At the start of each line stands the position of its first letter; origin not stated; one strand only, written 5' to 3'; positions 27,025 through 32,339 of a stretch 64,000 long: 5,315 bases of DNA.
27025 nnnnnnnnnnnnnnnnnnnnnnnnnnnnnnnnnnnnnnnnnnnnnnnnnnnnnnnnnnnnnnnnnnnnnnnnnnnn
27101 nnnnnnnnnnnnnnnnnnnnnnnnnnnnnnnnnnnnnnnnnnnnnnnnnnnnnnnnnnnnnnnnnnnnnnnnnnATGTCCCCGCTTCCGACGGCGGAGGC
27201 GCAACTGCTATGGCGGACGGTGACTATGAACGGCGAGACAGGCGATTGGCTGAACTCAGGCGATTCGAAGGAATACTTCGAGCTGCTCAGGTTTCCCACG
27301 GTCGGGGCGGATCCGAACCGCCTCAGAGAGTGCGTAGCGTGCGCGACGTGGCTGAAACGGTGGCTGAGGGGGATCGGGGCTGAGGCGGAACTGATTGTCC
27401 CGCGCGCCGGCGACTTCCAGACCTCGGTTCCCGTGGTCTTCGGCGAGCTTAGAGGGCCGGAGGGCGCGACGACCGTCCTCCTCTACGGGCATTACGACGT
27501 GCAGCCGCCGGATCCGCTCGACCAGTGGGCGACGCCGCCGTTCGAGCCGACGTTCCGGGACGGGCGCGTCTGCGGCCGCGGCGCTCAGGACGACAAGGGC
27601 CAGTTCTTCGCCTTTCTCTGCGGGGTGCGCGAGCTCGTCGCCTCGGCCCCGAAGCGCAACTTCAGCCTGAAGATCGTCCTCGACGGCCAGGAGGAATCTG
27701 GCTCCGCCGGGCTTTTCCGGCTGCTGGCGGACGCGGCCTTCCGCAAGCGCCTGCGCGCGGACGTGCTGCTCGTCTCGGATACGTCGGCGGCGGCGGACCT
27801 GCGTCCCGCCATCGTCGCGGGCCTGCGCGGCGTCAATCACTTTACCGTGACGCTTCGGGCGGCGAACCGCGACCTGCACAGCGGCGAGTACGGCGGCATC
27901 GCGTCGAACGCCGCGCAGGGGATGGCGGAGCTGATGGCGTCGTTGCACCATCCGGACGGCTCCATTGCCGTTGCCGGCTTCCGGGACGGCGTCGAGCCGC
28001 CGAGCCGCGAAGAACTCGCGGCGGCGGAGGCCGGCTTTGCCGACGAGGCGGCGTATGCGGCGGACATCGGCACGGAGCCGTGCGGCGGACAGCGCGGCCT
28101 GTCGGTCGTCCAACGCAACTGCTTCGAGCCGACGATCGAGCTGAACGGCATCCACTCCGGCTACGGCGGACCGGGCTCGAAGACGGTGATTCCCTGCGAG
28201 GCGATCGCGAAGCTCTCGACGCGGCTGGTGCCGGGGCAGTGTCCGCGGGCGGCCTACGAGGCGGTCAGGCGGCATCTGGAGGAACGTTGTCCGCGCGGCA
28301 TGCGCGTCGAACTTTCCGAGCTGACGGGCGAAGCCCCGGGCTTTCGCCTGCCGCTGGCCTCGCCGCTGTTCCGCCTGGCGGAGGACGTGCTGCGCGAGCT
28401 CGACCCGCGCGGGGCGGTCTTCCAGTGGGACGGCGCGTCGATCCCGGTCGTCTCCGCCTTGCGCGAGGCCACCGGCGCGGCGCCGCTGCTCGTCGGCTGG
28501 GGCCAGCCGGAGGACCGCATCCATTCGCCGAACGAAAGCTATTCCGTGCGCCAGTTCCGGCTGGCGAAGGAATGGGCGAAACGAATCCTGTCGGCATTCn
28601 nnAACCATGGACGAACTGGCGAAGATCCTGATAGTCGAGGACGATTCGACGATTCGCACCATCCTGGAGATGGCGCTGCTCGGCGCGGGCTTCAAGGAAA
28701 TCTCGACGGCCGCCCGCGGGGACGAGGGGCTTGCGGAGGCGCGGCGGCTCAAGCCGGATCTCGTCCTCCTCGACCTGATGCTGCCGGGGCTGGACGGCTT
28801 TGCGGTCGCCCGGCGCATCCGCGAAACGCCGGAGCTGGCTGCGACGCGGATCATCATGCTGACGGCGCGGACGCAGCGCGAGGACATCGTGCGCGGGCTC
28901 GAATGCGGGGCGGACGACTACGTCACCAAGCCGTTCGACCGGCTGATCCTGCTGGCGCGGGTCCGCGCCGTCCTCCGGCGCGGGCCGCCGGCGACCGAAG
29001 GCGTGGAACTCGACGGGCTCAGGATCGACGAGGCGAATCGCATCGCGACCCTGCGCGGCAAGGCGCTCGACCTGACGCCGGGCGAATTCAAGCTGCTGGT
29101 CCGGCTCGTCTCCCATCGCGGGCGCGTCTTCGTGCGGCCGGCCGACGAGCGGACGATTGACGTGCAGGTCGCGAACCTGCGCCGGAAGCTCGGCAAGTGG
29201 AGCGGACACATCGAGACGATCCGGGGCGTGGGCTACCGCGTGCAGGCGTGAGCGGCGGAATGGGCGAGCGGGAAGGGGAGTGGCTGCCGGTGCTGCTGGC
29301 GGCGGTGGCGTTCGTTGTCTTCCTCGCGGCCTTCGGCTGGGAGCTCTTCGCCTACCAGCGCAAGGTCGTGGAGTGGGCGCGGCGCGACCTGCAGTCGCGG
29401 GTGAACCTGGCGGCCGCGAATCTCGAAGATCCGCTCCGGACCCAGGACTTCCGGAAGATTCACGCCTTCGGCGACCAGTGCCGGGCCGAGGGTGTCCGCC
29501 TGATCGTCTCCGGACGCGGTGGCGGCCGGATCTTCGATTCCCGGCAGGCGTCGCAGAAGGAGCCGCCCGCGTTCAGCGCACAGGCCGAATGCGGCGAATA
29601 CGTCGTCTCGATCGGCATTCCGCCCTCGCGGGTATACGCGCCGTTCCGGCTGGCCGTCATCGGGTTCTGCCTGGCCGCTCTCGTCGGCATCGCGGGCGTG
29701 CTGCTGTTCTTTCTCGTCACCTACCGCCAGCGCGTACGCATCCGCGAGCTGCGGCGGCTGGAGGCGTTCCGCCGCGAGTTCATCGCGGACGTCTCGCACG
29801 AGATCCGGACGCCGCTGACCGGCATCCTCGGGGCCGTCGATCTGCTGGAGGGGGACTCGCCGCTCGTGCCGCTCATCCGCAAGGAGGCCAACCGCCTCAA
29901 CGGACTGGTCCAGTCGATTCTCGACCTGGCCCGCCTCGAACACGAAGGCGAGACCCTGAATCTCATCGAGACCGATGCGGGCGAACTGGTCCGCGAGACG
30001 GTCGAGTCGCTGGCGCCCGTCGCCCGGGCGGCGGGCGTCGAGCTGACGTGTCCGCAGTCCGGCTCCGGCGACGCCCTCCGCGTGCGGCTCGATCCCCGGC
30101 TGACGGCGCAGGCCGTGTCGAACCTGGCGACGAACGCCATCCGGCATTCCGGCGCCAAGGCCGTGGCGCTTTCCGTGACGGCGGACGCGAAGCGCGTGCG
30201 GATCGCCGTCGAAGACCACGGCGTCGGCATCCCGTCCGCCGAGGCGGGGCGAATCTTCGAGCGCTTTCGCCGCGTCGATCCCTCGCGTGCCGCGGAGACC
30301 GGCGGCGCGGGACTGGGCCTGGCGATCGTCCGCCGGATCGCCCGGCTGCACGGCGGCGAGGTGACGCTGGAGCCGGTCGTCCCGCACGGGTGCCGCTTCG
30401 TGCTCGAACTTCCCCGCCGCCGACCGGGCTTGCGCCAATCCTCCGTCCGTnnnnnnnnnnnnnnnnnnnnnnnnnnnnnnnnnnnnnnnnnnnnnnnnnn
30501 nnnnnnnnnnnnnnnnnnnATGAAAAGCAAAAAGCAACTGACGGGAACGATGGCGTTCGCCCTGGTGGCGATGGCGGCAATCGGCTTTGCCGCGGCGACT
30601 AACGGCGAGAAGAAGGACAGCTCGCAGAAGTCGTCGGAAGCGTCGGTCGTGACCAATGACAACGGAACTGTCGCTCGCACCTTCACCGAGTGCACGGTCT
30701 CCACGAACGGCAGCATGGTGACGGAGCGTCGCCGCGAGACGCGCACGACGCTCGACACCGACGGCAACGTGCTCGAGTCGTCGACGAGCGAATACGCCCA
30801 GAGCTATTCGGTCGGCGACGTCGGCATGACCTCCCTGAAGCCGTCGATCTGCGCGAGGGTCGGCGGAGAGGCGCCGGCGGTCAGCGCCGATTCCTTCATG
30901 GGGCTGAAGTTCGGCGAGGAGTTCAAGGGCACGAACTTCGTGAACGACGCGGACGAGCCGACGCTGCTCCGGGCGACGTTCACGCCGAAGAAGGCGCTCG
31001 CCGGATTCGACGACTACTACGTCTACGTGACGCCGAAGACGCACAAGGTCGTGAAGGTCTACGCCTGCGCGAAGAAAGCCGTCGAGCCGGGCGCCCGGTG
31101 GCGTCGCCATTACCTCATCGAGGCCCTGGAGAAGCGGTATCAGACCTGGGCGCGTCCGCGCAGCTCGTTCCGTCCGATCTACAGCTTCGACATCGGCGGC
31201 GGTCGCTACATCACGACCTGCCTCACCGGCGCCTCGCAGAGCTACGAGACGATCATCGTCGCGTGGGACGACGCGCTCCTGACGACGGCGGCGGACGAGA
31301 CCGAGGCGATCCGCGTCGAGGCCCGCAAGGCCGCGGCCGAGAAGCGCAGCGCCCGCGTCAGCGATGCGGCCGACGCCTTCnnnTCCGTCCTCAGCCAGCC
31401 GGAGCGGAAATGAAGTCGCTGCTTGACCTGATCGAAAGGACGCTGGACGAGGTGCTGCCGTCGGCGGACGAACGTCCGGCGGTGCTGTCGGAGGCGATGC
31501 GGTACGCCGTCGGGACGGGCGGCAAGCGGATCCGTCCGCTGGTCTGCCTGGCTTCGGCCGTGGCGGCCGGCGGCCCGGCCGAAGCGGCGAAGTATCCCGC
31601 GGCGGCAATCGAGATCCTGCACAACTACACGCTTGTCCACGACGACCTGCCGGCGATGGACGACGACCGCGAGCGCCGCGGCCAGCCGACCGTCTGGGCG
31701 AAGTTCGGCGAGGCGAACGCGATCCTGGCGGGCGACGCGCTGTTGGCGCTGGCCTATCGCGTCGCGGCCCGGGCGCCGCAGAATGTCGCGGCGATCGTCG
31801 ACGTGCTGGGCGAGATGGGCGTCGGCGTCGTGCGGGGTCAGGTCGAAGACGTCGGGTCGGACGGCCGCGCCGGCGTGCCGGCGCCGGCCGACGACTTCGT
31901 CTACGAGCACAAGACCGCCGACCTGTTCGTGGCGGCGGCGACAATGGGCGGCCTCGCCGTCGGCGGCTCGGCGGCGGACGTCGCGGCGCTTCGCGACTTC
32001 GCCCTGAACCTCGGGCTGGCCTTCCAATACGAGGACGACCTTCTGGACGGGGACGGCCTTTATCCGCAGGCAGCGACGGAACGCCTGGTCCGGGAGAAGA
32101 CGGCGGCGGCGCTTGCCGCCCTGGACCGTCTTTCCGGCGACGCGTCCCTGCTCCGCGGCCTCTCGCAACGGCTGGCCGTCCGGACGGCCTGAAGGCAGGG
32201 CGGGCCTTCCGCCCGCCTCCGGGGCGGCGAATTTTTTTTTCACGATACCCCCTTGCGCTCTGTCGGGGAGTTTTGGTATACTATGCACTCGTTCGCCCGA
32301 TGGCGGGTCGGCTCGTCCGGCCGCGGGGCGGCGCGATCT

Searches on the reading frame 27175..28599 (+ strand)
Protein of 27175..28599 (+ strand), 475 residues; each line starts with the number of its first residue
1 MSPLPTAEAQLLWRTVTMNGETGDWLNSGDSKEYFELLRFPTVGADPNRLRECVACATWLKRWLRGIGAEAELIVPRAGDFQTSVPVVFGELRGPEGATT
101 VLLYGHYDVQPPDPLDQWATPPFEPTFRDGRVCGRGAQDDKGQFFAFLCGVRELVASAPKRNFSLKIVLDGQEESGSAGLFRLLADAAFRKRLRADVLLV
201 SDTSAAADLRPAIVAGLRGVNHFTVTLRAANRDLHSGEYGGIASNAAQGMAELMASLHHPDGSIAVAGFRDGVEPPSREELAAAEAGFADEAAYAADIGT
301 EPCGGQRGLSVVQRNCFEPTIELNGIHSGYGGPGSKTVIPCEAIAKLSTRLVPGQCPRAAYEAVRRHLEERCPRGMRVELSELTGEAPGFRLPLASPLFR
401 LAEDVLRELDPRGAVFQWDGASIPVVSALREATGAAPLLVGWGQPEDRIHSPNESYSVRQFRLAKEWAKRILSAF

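Call 12: search_protein_families(library=pfam, proteins=[window:27175-28599:+], max_evalue=0.00001)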
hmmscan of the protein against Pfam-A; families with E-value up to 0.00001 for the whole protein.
window:27175-28599:+ (475 aa): 2 families
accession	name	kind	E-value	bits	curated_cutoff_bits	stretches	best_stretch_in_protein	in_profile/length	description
PF01546.33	Peptidase_M20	-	1.1e-24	87.9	24.6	1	102-472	1-204/206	Peptidase family M20/M25/M40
PF07687.19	M20_dimer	-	8.1e-14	51.9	21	1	219-375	5-106/107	Peptidase dimerisation domain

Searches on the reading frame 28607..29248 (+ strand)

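Call 12: search_protein_families(library=pfam, proteins=[window:28607-29248:+], max_evalue=0.00001)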
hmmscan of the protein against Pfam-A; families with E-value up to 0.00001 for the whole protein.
window:28607-29248:+ (214 aa): 2 families
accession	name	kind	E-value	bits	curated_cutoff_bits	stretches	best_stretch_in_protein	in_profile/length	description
PF00072.30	Response_reg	-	2.7e-28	98.8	30.2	1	7-119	1-110/111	Response regulator receiver domain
PF00486.34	Trans_reg_C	-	4.9e-14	52.6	26.2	1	151-211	1-76/77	Transcriptional regulatory protein, C terminal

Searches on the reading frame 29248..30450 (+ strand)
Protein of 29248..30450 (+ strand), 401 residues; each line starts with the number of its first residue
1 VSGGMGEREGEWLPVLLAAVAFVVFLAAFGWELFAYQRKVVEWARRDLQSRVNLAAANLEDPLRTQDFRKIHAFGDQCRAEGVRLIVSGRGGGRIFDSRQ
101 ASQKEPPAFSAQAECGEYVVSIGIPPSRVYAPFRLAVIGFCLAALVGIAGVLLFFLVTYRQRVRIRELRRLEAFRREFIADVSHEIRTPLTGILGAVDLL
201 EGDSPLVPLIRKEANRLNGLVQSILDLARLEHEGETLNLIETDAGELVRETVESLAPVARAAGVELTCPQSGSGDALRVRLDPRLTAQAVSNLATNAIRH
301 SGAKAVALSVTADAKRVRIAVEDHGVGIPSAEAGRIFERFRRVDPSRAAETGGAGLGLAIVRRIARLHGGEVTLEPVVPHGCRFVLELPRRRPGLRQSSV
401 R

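Call 13: search_protein_families(library=pfam, proteins=[window:29248-30450:+], max_evalue=0.00001)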
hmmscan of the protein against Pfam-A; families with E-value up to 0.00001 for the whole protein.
window:29248-30450:+ (401 aa): 2 families
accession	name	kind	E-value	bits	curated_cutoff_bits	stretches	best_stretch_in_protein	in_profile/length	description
PF02518.31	HATPase_c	-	1.9e-26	93.1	26.4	1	282-391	2-110/111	Histidine kinase-, DNA gyrase B-, and HSP90-like ATPase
PF00512.31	HisKA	-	8.3e-18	64.7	26.9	1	175-233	2-66/66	His Kinase A (phospho-acceptor) domain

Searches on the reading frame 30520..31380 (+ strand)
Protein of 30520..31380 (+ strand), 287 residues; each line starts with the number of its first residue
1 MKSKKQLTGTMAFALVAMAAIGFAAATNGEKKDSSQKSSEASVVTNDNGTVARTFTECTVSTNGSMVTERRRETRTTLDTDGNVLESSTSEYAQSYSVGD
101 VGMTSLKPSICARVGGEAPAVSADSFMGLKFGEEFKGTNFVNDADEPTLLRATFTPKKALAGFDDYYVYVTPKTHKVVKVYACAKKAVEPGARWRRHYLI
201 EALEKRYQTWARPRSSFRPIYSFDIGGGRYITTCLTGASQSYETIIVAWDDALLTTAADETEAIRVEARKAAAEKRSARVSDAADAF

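Call 13: search_protein_families(library=pfam, proteins=[window:30520-31380:+], max_evalue=0.00001)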
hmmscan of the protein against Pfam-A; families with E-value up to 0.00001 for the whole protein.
window:30520-31380:+ (287 aa): 0 families

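Call 17: search_protein_families(library=pfam, proteins=[window:30520-31380:+], max_evalue=0.01)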
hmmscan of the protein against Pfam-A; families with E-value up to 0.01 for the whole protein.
window:30520-31380:+ (287 aa): 1 family
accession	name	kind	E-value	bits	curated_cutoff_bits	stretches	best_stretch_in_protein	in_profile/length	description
PF06933.16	SSP160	-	0.0092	14.7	25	0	11-126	83-196/758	Special lobe-specific silk protein SSP160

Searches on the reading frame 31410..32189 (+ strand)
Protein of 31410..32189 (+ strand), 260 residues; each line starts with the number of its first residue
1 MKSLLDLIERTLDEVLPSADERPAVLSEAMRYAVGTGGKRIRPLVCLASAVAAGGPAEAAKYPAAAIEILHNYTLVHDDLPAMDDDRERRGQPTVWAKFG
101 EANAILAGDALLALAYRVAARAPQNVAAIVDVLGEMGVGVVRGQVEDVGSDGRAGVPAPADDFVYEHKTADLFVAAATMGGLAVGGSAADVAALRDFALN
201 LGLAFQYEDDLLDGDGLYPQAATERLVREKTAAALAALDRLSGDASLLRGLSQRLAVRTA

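Call 13: search_protein_families(library=pfam, proteins=[window:31410-32189:+], max_evalue=0.00001)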
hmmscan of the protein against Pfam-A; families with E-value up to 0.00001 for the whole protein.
window:31410-32189:+ (260 aa): 1 family
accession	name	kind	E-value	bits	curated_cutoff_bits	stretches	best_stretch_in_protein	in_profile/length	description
PF00348.22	polyprenyl_synt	-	2.8e-46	158.2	27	1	25-213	3-190/251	Polyprenyl synthetase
